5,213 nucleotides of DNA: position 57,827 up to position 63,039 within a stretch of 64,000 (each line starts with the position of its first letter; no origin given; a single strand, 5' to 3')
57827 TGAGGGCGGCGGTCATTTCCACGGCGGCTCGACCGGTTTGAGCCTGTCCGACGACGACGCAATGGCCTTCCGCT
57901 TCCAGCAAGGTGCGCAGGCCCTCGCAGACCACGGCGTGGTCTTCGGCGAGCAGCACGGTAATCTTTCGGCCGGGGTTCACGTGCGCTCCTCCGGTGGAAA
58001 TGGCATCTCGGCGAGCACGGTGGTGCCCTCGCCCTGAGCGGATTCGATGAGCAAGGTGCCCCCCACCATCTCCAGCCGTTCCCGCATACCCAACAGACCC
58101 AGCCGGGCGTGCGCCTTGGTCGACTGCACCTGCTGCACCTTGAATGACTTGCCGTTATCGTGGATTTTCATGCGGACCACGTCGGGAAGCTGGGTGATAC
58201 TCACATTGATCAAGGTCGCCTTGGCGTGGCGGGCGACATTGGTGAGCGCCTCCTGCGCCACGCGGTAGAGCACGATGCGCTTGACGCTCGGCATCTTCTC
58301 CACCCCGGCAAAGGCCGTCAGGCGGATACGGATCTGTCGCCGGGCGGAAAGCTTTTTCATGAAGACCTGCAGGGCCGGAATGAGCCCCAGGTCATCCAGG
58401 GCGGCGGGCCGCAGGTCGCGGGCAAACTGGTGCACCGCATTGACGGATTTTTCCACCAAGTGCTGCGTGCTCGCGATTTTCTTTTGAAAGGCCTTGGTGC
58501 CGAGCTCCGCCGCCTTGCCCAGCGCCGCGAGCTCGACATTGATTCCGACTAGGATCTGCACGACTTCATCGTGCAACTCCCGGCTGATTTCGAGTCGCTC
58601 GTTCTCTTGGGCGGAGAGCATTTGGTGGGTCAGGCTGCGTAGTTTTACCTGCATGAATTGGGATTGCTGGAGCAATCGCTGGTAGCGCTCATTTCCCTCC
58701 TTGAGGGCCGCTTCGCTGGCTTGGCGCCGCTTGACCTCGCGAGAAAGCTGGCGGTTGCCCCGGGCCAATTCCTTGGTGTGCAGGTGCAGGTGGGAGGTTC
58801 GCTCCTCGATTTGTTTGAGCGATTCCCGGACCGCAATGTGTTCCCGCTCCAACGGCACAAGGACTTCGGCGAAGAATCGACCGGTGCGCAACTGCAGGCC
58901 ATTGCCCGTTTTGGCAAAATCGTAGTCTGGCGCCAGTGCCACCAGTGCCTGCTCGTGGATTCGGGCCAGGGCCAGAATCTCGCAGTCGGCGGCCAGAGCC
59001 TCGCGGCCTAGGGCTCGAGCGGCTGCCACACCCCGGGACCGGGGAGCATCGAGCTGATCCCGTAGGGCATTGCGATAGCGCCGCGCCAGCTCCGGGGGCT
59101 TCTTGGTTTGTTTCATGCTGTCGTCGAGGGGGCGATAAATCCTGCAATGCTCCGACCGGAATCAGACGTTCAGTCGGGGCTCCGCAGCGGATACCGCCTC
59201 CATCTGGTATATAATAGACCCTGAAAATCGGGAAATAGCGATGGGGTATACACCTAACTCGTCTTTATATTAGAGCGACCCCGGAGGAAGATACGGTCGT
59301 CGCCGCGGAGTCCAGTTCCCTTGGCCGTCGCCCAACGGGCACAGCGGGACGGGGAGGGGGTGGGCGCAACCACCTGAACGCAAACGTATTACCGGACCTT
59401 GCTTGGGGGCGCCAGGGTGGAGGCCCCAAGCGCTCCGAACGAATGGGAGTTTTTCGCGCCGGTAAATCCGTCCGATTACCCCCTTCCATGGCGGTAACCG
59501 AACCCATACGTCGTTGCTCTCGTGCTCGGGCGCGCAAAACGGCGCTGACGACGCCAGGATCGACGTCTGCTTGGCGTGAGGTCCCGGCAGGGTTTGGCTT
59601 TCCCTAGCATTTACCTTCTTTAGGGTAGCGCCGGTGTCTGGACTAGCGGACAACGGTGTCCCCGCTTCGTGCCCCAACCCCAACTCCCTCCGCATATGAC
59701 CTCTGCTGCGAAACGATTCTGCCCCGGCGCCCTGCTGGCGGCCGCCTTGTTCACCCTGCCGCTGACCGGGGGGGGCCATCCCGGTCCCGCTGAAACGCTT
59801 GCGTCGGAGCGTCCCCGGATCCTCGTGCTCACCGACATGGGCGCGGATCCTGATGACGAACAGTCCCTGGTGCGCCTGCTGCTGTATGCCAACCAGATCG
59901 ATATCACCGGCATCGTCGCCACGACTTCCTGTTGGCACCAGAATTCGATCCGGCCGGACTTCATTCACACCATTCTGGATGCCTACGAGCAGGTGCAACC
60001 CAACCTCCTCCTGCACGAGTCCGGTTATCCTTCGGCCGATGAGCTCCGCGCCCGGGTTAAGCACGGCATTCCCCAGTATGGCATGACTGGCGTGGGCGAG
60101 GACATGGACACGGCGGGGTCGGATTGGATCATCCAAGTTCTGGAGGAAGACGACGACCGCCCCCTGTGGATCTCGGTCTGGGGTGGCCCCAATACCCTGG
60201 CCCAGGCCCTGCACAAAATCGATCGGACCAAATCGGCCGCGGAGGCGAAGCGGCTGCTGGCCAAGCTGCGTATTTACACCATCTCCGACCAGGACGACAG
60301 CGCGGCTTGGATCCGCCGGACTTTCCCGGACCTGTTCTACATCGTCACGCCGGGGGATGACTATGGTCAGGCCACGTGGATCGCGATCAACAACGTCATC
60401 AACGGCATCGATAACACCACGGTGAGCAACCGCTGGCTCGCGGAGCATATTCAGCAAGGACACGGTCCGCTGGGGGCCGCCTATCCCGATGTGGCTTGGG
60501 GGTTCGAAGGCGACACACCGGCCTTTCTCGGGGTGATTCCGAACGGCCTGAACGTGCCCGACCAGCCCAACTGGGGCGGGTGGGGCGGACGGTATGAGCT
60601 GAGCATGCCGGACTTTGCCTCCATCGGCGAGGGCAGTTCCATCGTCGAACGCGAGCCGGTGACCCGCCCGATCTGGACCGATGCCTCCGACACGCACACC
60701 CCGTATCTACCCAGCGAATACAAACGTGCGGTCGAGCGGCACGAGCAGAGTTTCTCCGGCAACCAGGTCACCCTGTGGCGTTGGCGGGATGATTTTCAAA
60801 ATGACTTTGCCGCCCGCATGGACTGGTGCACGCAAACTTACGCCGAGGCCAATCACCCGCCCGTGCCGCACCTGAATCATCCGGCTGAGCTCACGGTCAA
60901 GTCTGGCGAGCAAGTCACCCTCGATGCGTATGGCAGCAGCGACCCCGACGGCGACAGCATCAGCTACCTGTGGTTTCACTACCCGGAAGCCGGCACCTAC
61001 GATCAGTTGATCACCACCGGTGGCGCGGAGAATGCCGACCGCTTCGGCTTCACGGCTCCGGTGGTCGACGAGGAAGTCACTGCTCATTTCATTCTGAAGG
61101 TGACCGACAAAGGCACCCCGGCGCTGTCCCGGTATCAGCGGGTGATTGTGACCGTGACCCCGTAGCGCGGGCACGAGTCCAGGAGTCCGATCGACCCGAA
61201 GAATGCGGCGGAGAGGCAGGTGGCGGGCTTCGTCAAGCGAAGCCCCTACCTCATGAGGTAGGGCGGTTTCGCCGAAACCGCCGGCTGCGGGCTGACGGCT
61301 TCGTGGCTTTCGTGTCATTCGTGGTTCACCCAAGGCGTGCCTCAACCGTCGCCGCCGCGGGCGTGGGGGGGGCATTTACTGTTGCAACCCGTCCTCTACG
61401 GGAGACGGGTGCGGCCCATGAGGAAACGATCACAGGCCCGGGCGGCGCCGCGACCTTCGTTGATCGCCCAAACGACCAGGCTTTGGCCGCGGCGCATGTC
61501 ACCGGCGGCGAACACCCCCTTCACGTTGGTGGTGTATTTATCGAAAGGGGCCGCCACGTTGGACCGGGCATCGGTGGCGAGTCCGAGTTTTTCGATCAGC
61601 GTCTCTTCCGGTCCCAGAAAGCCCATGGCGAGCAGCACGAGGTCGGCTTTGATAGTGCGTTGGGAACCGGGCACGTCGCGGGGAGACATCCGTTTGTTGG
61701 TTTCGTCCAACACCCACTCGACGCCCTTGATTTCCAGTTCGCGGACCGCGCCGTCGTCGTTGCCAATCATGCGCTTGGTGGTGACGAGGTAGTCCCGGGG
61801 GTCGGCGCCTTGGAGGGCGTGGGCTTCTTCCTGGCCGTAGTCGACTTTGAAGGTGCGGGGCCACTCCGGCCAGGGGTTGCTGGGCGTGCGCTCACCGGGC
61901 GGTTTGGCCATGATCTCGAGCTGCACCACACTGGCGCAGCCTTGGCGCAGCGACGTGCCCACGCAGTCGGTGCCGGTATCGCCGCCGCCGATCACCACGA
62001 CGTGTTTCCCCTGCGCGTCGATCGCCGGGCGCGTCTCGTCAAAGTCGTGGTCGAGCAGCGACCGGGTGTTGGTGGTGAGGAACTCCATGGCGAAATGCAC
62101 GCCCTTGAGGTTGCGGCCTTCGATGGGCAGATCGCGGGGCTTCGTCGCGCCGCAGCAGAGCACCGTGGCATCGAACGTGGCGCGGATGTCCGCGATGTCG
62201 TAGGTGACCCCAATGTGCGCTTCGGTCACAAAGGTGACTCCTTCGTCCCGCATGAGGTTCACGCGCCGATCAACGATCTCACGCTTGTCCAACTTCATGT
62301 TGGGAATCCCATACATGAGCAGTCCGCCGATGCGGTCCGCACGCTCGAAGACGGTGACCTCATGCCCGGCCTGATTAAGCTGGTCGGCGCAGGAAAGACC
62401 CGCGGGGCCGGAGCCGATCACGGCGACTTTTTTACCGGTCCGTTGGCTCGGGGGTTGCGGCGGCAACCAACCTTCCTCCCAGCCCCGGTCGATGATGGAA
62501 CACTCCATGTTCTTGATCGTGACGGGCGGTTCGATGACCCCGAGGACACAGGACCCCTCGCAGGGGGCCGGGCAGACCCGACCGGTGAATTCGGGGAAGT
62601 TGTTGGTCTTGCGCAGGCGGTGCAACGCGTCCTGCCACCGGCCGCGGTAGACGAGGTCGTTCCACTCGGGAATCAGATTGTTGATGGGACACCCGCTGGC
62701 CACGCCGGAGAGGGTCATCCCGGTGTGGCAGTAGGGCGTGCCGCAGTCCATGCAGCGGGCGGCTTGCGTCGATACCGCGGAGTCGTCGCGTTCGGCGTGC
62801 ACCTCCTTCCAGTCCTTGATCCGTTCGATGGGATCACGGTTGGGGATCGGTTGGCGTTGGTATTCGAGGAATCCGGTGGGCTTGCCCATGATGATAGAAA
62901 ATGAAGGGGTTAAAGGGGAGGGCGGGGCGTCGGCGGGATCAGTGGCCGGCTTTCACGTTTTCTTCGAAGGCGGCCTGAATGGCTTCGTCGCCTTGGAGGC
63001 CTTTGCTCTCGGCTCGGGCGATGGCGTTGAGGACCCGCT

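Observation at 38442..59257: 21-kb stress/dormancy gene block sharing a candidate 17-bp operator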

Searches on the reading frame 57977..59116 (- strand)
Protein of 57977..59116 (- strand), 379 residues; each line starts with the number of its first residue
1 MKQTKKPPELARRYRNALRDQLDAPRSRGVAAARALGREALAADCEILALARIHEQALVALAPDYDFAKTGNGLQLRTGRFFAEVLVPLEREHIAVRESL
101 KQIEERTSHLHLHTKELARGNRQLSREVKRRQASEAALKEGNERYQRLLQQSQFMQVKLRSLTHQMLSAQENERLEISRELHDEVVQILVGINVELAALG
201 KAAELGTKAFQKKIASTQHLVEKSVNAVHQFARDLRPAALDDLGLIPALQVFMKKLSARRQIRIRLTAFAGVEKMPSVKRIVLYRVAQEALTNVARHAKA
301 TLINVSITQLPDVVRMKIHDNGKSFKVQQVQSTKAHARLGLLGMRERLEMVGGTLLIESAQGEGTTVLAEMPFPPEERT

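Call 10: search_protein_families(library=pfam, proteins=[window:57977-59116:-])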
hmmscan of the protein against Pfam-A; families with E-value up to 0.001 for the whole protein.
window:57977-59116:- (379 aa): 4 families
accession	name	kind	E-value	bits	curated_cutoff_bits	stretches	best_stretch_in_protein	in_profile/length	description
PF02518.31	HATPase_c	-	1e-12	48.9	26.4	1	281-374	4-110/111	Histidine kinase-, DNA gyrase B-, and HSP90-like ATPase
PF07730.19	HisKA_3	-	3e-11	44.1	24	1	173-240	1-68/68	Histidine kinase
PF08673.15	RsbU_N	-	4.3e-05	24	25.5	0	13-65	2-54/75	Phosphoserine phosphatase RsbU, N-terminal domain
PF13581.12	HATPase_c_2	-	6.6e-05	23.4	27.4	1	260-334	9-88/127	Histidine kinase-like ATPase domain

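Call 33: search_protein_families(library=ncbifam, proteins=[window:57977-59116:-], max_evalue=0.001)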
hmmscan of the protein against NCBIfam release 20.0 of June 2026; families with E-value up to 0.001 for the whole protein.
window:57977-59116:- (379 aa): 8 families
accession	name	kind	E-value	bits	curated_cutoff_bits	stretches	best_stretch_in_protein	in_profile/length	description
NF052443.1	SensHisKinMctS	equivalog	1.8e-48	165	700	1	150-372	227-447/457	two-component system sensor histidine kinase MctS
NF008649.0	PRK11644.1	equivalog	7.3e-35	120.7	408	1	143-370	273-493/499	signal transduction histidine-protein kinase/phosphatase UhpB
NF052531.1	Strep_LiaS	equivalog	1.3e-25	90.4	450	1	120-372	75-326/328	envelope stress sensor histidine kinase LiaS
NF007896.0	PRK10600.1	equivalog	6.4e-19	68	578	1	172-369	389-581/598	nitrate/nitrite two-component system sensor histidine kinase NarX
NF008184.0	PRK10935.1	equivalog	3.8e-18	65.4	553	1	146-372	339-558/565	nitrate/nitrite two-component system sensor histidine kinase NarQ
NF047322.1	HK_morpho_MacS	equivalog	5.2e-16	58.8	300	1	166-369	175-364/367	MacS family sensor histidine kinase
NF047786.1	his_kin_MadS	equivalog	9.4e-15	54.6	500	1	124-372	179-434/434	MadS family sensor histidine kinase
NF008298.1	PRK11086.1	subfamily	0.00098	17.7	520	0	289-375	434-527/529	DcuS/MalK family sensor histidine kinase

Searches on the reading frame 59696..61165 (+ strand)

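Call 10: search_protein_families(library=pfam, proteins=[window:59696-61165:+])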
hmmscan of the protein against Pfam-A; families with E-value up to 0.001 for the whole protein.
window:59696-61165:+ (489 aa): 3 families
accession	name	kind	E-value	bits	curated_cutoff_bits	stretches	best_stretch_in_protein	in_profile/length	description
PF07632.16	Sde182_NH-like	-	7.4e-110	367.1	26.8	1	41-300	1-268/268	Cellulose-binding Sde182, nucleoside hydrolase-like domain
PF21027.3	Sde0182_C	-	5.2e-27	94.7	27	1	406-487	1-83/83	Cellulose-binding protein Sde0182, C-terminal domain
PF22352.2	K319L-like_PKD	-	5.2e-06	26.8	27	1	399-478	5-77/84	K319L-like, PKD domain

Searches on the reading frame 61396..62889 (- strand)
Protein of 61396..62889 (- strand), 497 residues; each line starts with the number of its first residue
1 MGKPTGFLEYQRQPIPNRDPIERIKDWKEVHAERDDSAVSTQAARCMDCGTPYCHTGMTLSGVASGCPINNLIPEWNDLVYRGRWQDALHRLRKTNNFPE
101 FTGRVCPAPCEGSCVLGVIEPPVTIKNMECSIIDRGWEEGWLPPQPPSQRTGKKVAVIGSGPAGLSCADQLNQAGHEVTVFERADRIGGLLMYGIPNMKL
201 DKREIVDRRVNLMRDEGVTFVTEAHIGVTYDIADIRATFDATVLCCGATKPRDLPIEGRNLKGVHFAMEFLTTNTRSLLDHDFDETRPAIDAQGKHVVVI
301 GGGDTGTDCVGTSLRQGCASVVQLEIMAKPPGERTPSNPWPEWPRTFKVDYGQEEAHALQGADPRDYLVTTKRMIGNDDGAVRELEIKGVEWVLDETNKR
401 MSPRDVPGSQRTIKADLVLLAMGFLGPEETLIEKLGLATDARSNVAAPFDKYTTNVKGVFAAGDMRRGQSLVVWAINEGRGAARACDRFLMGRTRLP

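Call 10: search_protein_families(library=pfam, proteins=[window:61396-62889:-])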
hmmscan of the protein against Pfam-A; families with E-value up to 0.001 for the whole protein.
window:61396-62889:- (497 aa): 16 families
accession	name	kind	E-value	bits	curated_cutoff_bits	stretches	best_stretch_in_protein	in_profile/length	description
PF07992.20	Pyr_redox_2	-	3e-29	102.8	26.1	2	153-327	1-174/291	Pyridine nucleotide-disulphide oxidoreductase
PF14691.11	Fer4_20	-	2.5e-21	76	25.8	1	23-140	1-112/113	Dihydroprymidine dehydrogenase domain II, 4Fe-4S cluster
PF00070.33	Pyr_redox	-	7.7e-11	42.8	22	1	154-188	1-35/82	Pyridine nucleotide-disulphide oxidoreductase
PF13450.12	NAD_binding_8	-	3.2e-10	40.6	21.9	1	157-190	1-34/68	NAD(P)-binding Rossmann-like domain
PF13738.12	Pyr_redox_3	-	1.5e-08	34.7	30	0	157-188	2-33/305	Pyridine nucleotide-disulphide oxidoreductase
PF01593.30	Amino_oxidase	-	2.2e-08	34.3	19.8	1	163-190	2-29/443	Flavin containing amine oxidoreductase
PF01266.30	DAO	-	7.1e-08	32.8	27.9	1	154-188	1-35/353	FAD dependent oxidoreductase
PF03486.20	HI0933_like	-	1.2e-07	31.8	50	1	154-189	2-37/244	HI0933-like protein Rossmann domain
PF13241.12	NAD_binding_7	-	6.3e-07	30.4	22.1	0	151-184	6-39/104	Putative NAD(P)-binding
PF00743.25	FMO-like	-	1e-06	28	22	1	153-192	2-41/532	Flavin-binding monooxygenase-like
PF00890.30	FAD_binding_2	-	3.1e-06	27.1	20.4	1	155-189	2-36/414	FAD binding domain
PF12831.13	FAD_oxidored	-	4.8e-05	23.3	27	1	155-195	2-42/416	FAD dependent oxidoreductase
PF21799.2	MurD-like_N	-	9.6e-05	23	27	0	153-183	1-31/88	Mur ligase MurD-like, N-terminal domain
PF01494.25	FAD_binding_3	-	0.0001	22.1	22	1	154-185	3-34/349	FAD binding domain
PF00670.27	AdoHcyase_NAD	-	0.00022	21.8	27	0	151-182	22-53/162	S-adenosyl-L-homocysteine hydrolase, NAD binding domain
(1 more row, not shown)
